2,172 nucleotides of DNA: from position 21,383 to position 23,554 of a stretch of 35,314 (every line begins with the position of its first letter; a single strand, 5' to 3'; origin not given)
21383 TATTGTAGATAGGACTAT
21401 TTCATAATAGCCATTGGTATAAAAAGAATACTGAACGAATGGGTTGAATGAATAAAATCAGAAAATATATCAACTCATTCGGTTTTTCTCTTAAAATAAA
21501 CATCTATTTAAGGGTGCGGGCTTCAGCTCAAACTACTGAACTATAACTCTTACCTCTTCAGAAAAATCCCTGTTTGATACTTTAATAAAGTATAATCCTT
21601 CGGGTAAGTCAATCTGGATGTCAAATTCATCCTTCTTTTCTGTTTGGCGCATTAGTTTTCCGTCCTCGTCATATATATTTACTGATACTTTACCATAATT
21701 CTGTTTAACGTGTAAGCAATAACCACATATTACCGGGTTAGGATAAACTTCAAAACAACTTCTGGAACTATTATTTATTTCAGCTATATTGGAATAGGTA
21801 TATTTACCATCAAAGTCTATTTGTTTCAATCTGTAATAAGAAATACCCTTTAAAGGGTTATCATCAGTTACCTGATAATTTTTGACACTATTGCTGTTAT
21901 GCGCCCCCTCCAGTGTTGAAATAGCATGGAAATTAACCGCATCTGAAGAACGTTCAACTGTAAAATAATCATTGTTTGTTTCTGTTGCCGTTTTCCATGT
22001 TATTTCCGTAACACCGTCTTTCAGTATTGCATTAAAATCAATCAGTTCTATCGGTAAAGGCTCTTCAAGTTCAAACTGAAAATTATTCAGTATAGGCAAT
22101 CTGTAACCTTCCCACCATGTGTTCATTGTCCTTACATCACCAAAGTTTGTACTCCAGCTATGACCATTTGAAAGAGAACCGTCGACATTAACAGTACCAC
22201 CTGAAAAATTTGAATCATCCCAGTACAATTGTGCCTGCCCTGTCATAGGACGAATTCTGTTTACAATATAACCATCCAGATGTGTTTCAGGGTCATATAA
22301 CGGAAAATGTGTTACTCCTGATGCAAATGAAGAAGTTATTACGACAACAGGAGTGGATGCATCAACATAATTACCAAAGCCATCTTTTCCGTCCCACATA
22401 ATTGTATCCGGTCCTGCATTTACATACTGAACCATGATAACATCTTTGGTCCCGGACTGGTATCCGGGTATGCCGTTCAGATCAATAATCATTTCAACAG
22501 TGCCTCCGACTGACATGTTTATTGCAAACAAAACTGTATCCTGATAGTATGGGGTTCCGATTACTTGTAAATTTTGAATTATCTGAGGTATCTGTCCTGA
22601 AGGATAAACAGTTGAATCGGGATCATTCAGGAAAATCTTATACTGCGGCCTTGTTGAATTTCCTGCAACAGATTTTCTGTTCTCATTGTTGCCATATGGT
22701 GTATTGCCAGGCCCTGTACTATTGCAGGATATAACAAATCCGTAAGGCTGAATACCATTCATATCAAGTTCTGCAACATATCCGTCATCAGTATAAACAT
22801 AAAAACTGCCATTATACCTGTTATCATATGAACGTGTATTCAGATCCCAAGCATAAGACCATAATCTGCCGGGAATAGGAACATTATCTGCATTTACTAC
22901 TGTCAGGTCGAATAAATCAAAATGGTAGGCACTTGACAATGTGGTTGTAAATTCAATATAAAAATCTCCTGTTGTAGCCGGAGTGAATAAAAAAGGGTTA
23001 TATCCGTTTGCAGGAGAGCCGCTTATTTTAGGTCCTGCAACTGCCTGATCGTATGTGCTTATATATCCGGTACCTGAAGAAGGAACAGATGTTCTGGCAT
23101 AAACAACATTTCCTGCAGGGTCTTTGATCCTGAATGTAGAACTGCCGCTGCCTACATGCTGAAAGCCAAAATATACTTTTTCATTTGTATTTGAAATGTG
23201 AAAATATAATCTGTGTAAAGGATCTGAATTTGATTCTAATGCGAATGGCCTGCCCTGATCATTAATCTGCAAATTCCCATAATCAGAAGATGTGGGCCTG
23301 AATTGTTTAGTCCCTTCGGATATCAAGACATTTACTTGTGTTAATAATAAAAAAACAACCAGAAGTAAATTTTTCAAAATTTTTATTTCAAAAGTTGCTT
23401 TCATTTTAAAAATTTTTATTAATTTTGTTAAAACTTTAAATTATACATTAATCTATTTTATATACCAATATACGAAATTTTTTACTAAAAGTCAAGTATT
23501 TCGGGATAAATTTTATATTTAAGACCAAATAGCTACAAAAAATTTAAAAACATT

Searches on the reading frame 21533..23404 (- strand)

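Call 87: search_protein_families(library=pfam, proteins=[window:21533-23404:-], max_evalue=0.001)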
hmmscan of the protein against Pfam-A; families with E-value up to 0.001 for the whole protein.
window:21533-23404:- (623 aa): 2 families
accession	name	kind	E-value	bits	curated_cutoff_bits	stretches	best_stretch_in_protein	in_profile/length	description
PF18962.6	Por_Secre_tail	-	1.7e-07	31.9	27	1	553-620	1-73/75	Secretion system C-terminal sorting domain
PF13860.13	FlgD_ig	-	4e-05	23.9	27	0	328-353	45-70/79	FlgD Ig-like domain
